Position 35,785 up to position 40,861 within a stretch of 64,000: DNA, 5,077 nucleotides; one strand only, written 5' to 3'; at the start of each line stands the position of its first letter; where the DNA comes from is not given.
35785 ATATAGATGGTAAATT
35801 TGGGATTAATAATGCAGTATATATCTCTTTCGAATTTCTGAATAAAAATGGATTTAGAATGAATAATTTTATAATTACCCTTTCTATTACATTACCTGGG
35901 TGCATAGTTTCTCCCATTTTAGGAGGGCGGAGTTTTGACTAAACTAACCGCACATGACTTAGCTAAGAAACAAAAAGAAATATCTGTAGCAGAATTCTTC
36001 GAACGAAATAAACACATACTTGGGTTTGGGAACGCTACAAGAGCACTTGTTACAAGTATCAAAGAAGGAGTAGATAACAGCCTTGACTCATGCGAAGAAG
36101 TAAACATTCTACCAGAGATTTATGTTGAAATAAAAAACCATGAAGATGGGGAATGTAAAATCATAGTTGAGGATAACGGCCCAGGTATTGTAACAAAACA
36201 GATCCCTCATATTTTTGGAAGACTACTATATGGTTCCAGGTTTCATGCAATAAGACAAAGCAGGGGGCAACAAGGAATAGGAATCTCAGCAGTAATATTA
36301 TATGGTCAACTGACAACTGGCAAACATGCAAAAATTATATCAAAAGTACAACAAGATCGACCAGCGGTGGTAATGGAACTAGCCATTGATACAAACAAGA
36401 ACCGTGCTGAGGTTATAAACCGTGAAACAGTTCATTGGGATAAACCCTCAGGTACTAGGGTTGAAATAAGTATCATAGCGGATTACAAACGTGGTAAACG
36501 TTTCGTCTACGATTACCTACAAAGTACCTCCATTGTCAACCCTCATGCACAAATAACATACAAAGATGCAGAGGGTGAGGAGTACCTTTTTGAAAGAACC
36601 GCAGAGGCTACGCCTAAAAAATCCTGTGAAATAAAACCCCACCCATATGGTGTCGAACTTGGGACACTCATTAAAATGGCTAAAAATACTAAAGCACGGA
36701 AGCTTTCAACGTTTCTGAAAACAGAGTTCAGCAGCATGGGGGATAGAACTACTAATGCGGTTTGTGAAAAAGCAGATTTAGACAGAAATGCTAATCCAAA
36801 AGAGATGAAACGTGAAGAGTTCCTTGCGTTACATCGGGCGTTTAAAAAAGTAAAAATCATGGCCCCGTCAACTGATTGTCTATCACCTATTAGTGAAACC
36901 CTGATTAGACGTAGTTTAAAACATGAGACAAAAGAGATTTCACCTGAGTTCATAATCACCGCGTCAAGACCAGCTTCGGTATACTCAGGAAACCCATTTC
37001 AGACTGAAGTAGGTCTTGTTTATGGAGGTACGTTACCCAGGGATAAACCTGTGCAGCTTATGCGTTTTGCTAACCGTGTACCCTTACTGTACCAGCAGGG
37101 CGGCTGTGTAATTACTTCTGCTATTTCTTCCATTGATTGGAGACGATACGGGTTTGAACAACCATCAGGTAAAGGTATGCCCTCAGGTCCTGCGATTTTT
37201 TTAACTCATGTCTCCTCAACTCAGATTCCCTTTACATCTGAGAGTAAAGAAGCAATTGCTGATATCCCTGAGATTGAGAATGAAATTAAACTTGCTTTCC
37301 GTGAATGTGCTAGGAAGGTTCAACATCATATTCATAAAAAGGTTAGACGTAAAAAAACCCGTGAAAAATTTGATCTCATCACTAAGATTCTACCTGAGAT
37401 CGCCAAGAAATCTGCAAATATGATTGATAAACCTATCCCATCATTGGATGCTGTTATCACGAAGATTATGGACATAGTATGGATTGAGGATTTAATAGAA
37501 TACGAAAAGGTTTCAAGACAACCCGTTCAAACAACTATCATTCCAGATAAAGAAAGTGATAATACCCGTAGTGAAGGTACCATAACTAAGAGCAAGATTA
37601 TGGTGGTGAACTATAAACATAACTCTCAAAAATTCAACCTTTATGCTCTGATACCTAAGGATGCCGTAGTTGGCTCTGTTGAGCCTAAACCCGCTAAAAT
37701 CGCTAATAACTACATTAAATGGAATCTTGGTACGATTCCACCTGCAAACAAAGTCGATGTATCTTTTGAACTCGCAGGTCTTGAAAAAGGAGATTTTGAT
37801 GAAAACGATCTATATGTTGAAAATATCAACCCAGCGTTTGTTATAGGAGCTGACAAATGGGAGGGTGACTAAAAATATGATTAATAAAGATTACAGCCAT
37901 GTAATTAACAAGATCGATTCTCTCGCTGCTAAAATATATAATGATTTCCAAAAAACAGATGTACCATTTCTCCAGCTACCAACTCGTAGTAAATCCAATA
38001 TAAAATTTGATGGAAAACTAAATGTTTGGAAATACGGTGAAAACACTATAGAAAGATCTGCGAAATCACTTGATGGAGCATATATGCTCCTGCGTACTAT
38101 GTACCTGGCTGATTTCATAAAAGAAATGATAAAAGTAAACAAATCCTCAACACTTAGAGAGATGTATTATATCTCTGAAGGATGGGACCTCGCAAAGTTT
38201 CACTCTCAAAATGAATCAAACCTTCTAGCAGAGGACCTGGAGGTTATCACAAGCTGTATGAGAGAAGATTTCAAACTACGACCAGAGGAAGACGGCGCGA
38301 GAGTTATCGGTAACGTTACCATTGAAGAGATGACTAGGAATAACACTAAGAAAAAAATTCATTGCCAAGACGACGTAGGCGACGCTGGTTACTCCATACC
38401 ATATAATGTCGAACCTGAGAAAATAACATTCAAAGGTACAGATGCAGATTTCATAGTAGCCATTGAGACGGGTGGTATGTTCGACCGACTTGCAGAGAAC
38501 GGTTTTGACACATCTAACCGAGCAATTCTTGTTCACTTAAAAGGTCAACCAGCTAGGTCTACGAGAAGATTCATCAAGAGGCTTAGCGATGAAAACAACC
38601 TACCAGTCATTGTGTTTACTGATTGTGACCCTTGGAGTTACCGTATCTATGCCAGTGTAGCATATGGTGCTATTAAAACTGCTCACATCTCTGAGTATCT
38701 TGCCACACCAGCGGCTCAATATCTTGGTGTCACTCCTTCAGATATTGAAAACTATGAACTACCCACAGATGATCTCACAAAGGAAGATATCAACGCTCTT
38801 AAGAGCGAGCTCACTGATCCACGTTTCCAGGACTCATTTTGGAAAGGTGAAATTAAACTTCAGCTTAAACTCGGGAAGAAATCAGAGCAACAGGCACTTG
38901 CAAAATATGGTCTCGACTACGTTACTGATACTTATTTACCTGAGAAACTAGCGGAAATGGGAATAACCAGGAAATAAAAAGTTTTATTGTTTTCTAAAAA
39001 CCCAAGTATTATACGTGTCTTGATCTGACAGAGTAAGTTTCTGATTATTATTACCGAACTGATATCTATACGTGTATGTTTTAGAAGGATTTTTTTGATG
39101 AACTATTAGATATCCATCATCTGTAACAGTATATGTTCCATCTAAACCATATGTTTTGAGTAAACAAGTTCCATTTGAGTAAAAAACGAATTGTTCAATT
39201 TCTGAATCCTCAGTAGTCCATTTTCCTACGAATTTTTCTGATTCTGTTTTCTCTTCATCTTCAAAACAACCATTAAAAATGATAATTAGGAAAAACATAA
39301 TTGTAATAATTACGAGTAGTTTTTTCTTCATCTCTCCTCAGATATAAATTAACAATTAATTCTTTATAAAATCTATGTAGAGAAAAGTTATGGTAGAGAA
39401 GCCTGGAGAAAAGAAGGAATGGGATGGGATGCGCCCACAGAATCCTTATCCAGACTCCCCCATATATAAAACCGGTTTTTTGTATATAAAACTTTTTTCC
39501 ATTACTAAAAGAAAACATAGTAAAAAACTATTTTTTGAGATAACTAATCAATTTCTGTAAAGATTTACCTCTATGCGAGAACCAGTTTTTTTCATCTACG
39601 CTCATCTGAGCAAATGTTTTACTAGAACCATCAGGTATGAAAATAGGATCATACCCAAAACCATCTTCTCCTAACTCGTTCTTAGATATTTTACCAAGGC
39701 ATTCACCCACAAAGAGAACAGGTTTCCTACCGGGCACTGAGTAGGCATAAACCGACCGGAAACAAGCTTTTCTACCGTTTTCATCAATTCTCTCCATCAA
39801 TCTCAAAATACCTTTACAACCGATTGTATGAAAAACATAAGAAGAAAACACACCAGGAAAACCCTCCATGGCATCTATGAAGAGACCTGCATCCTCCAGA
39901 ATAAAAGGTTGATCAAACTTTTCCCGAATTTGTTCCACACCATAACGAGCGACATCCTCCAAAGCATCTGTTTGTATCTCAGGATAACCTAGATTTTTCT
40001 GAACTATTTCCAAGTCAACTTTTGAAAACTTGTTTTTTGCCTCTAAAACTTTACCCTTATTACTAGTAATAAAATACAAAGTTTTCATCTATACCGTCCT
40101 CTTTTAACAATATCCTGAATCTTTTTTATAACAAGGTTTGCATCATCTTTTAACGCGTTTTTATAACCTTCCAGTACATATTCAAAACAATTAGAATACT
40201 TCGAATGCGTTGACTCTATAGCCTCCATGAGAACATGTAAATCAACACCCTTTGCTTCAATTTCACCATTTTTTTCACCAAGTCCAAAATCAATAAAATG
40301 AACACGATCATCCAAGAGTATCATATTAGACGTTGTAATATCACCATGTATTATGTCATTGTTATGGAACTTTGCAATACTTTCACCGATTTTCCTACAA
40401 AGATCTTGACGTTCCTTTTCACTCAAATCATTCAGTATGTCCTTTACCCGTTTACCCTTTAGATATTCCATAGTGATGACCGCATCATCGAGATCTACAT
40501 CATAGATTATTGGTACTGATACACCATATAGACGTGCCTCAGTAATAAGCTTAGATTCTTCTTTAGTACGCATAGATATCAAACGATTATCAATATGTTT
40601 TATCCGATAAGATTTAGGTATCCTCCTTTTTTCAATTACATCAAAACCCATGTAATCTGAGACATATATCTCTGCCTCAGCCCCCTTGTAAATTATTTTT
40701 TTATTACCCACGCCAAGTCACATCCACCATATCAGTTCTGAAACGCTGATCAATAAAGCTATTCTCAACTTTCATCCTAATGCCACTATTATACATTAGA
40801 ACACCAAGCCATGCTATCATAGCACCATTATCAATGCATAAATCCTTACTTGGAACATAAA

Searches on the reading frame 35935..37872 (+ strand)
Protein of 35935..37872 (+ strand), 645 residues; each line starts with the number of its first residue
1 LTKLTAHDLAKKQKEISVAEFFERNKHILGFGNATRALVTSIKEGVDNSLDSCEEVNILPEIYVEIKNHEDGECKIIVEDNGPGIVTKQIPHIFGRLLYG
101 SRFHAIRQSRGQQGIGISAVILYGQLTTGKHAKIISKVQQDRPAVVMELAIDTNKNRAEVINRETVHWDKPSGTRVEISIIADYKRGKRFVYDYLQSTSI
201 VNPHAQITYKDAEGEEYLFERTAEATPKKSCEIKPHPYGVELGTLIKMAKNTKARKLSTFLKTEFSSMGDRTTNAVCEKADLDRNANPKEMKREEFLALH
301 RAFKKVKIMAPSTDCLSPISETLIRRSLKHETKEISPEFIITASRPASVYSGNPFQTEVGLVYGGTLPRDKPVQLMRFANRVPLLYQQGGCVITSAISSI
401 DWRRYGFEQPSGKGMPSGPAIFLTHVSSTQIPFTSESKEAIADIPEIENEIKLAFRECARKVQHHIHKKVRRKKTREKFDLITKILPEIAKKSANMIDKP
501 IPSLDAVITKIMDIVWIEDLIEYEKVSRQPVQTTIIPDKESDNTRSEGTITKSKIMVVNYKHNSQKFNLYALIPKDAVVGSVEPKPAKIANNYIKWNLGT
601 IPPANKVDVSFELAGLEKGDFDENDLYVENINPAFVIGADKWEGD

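Call 73: search_protein_families(library=pfam, proteins=[window:35935-37872:+], max_evalue=0.00001)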
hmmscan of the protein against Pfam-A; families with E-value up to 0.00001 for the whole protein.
window:35935-37872:+ (645 aa): 3 families
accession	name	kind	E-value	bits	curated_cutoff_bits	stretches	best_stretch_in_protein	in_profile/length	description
PF09239.17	Topo-VIb_trans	-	1e-60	204.6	24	1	311-478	1-159/159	Topoisomerase VI B subunit, transducer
PF02518.31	HATPase_c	-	4.5e-08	33.9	26.4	1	36-120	4-80/111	Histidine kinase-, DNA gyrase B-, and HSP90-like ATPase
PF13589.12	HATPase_c_3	-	4.3e-07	30.5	25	1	41-156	6-112/137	Histidine kinase-, DNA gyrase B-, and HSP90-like ATPase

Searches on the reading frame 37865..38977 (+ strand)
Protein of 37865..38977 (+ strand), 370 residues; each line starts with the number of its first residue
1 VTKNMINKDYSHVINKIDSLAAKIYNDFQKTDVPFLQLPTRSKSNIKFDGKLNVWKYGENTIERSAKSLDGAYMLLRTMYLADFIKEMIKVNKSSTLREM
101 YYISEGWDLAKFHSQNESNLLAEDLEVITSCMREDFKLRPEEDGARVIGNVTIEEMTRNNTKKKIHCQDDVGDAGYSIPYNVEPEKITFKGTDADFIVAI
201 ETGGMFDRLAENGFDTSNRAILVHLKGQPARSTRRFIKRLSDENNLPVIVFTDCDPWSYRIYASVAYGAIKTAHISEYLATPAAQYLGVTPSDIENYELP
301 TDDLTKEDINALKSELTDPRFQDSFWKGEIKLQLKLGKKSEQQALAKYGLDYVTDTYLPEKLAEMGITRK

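Call 74: search_protein_families(library=pfam, proteins=[window:37865-38977:+], max_evalue=0.00001)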
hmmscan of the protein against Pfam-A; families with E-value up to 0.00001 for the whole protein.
window:37865-38977:+ (370 aa): 3 families
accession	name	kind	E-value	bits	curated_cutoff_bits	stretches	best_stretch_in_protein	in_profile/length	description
PF21180.3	TOP6A-Spo11_Toprim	-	5.1e-61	206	24.1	1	196-362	1-170/170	Topoisomerase 6 subunit A/Spo11, Toprim domain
PF20768.2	Topo_VI_alpha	-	1.7e-21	76.1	23.6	1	141-193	1-50/50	All-beta domain in DNA topoisomerase VI alpha subunit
PF04406.19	TP6A_N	-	2.2e-17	63.1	26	1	75-137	3-61/62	Type IIB DNA topoisomerase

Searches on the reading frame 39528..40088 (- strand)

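Call 74: search_protein_families(library=pfam, proteins=[window:39528-40088:-], max_evalue=0.00001)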
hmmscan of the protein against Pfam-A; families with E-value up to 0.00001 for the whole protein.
window:39528-40088:- (186 aa): 1 family
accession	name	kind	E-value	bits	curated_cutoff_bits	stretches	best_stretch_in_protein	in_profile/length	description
PF01725.21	Ham1p_like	-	2.6e-45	155.1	22.5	1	4-182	1-185/186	Ham1 family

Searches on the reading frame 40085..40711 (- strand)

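Call 74: search_protein_families(library=pfam, proteins=[window:40085-40711:-], max_evalue=0.00001)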
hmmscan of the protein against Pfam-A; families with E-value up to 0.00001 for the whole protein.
window:40085-40711:- (208 aa): 4 families
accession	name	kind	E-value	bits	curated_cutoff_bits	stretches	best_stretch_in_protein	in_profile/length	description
PF01163.29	RIO1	-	8.6e-11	42.2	22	1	36-143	42-149/187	RIO domain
PF00069.31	Pkinase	-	3.4e-10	40.2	31.7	1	72-147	68-147/263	Protein kinase domain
PF03109.22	ABC1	-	7.6e-09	35.5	22.9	1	62-148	128-217/244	ABC1 atypical kinase-like domain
PF01636.29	APH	-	1.1e-06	29.1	23.2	0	54-117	45-109/239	Phosphotransferase enzyme family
